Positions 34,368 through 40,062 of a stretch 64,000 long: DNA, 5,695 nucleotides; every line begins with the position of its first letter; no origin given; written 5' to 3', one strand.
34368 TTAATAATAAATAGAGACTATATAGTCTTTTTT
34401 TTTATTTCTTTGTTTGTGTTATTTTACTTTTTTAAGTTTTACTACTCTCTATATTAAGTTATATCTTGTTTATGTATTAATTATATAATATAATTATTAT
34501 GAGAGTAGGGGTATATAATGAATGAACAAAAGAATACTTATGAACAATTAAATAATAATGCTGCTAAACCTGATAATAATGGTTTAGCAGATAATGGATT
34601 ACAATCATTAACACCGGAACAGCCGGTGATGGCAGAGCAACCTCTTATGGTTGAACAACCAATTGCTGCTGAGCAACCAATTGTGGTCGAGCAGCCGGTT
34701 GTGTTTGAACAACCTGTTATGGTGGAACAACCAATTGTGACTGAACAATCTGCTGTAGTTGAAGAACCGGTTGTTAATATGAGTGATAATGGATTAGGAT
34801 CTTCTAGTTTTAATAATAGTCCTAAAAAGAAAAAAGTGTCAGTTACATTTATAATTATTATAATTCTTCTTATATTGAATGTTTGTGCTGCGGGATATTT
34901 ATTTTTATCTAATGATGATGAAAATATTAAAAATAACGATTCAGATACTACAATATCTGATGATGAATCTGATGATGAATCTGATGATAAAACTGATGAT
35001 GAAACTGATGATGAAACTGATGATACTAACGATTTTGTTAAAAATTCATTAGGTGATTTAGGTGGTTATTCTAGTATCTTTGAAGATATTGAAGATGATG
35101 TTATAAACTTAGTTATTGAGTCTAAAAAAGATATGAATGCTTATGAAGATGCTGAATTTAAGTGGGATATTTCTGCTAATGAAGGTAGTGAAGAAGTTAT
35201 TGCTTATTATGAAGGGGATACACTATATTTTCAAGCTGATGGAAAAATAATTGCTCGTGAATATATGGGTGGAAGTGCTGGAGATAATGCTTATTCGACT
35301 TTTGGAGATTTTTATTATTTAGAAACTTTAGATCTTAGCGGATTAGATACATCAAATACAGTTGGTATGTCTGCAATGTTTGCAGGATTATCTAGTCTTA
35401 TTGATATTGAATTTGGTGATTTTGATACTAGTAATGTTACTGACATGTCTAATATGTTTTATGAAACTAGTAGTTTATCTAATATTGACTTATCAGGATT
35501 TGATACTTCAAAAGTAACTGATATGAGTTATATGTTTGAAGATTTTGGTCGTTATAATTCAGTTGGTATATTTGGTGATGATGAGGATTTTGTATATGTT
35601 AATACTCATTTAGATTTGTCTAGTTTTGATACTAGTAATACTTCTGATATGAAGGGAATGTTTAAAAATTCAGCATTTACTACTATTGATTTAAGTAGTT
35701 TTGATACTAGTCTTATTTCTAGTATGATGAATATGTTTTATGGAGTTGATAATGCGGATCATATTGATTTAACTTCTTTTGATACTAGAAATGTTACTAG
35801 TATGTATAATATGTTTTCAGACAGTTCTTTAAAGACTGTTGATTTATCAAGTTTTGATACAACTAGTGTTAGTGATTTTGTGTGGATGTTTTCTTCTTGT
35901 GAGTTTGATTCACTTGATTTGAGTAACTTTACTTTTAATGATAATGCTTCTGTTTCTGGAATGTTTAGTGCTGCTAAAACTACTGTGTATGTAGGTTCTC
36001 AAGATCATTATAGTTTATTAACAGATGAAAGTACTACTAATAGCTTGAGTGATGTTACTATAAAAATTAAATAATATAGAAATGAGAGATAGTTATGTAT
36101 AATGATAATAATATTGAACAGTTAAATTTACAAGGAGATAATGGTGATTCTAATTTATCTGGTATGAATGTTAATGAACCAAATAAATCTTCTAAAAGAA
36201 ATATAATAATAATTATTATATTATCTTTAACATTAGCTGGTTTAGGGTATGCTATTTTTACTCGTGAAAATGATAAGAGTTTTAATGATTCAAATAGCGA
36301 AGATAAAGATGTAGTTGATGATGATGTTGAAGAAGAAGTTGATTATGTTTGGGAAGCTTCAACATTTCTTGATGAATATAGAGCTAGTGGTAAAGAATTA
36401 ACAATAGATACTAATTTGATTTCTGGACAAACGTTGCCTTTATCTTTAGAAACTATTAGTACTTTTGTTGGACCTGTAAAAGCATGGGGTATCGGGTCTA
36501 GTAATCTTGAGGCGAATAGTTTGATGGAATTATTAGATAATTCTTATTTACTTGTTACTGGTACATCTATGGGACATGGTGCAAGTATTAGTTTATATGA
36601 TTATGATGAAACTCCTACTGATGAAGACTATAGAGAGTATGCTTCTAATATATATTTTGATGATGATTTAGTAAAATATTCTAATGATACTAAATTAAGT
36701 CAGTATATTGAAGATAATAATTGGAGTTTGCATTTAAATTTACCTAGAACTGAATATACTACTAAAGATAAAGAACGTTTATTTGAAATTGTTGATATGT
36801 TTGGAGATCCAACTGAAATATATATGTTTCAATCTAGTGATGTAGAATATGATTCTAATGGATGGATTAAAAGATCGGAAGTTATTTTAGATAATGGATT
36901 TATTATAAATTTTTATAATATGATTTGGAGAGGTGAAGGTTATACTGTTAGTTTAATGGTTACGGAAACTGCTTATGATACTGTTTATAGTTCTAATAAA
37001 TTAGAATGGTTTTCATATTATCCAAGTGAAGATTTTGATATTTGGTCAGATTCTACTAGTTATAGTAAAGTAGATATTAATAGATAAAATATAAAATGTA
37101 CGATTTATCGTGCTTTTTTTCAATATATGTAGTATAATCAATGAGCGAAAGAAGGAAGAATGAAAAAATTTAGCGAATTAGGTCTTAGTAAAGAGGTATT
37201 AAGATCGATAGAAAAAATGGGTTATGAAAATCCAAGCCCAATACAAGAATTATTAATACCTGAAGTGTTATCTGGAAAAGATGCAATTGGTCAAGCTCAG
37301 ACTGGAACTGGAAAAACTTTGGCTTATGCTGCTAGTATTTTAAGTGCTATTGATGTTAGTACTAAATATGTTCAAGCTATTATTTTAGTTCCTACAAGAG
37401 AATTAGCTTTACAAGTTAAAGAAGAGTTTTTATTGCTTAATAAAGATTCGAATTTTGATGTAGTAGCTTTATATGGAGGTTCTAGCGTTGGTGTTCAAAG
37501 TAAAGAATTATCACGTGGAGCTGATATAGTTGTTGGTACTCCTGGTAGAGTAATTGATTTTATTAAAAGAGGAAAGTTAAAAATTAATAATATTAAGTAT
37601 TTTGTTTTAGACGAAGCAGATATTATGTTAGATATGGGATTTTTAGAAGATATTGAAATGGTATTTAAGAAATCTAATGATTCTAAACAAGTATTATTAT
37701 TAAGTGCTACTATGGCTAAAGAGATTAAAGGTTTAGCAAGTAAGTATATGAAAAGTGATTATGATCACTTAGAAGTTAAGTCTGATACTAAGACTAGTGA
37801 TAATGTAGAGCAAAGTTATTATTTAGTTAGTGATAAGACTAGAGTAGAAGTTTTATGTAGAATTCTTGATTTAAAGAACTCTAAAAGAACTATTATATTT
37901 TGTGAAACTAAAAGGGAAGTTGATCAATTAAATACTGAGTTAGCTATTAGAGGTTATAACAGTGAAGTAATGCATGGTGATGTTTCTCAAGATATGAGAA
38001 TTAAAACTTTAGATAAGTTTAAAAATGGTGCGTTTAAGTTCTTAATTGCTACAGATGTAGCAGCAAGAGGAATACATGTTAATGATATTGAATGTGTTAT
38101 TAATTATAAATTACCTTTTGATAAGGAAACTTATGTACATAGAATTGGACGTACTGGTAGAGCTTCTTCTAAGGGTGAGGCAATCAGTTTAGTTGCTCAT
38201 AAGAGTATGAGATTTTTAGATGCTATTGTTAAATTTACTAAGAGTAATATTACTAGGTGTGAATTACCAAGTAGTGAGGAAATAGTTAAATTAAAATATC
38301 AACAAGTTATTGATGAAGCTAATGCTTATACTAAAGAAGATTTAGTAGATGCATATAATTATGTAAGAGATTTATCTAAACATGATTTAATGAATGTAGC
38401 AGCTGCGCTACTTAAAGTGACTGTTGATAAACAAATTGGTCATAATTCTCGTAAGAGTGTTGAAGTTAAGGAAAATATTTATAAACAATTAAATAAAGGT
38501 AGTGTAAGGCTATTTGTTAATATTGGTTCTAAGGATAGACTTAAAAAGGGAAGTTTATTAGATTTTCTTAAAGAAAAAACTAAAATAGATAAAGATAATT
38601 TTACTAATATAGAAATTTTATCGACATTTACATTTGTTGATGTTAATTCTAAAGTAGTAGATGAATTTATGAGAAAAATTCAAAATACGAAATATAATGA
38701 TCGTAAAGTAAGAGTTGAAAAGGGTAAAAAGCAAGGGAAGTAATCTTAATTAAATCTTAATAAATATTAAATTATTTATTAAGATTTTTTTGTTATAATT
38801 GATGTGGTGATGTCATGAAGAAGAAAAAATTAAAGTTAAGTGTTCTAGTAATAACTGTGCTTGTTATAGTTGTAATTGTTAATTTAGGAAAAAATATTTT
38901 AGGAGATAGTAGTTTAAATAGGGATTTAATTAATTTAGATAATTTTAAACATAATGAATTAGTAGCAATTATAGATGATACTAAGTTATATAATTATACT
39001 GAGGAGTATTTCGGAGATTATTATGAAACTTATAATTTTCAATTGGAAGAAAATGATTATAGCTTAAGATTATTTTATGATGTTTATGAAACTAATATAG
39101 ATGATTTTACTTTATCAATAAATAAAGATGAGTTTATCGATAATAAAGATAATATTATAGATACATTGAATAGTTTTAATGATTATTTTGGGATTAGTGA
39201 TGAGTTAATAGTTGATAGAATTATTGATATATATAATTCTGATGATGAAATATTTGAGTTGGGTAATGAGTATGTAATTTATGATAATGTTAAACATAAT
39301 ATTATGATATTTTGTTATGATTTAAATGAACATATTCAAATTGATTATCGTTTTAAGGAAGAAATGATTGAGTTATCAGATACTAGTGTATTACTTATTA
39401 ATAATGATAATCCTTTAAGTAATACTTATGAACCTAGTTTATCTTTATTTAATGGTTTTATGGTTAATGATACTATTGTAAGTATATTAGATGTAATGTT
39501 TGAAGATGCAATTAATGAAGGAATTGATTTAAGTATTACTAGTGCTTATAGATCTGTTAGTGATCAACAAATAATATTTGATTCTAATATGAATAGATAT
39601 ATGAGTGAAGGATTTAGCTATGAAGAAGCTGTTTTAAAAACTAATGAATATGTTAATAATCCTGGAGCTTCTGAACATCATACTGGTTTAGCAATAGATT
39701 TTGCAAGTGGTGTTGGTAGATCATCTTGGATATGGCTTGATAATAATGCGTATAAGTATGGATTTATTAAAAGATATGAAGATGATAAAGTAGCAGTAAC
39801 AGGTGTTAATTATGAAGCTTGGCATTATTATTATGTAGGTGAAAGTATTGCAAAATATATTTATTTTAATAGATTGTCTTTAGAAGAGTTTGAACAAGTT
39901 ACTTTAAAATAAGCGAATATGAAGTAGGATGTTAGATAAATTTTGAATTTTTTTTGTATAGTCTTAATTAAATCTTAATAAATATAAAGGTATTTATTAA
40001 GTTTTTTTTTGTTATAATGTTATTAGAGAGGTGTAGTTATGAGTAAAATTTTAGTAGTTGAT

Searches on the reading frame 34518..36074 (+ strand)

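Call 28: search_protein_families(library=pfam, proteins=[window:34518-36074:+], max_evalue=0.000001)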
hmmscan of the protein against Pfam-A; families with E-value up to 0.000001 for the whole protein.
window:34518-36074:+ (518 aa): 1 family
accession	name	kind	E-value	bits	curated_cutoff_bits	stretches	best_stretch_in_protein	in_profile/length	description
PF03382.20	DUF285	-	1.1e-33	115.9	25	3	265-347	10-89/120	Mycoplasma protein of unknown function, DUF285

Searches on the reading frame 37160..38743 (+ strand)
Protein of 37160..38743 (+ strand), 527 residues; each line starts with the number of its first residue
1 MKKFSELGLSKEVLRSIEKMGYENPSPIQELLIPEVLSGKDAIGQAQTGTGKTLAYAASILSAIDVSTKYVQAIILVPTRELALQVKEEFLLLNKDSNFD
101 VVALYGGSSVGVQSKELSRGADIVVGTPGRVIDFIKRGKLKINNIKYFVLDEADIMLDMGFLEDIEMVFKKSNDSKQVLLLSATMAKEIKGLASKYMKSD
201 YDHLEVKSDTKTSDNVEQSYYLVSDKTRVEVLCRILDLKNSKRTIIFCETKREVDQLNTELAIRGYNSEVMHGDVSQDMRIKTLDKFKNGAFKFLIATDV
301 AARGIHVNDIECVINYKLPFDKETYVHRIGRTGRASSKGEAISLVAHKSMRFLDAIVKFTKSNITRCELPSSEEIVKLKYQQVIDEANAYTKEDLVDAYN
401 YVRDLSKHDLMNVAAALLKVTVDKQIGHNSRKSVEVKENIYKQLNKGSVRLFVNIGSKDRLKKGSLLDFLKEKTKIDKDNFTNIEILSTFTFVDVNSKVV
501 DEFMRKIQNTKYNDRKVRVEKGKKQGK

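Call 28: search_protein_families(library=pfam, proteins=[window:37160-38743:+], max_evalue=0.000001)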
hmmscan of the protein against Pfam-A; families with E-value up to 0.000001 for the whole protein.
window:37160-38743:+ (527 aa): 4 families
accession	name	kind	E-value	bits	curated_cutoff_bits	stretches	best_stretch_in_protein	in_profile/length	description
PF00270.35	DEAD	-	6.7e-47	159.8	26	1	26-190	1-165/167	DEAD/DEAH box helicase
PF00271.37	Helicase_C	-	1.4e-33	115.9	23.5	1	228-335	2-109/110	Helicase conserved C-terminal domain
PF03880.21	DbpA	-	3.3e-19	69.1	25.6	1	450-520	1-71/72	DbpA RNA binding domain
PF04851.21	ResIII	-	3.9e-10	40.3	22.5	1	42-185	26-162/164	Type III restriction enzyme, res subunit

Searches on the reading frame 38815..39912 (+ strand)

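Call 29: search_protein_families(library=pfam, proteins=[window:38815-39912:+], max_evalue=0.000001)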
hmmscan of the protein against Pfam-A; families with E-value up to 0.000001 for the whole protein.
window:38815-39912:+ (365 aa): 1 family
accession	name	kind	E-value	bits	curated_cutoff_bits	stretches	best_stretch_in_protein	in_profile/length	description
PF02557.22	VanY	-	8.8e-28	97.2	25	1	217-342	4-131/132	D-alanyl-D-alanine carboxypeptidase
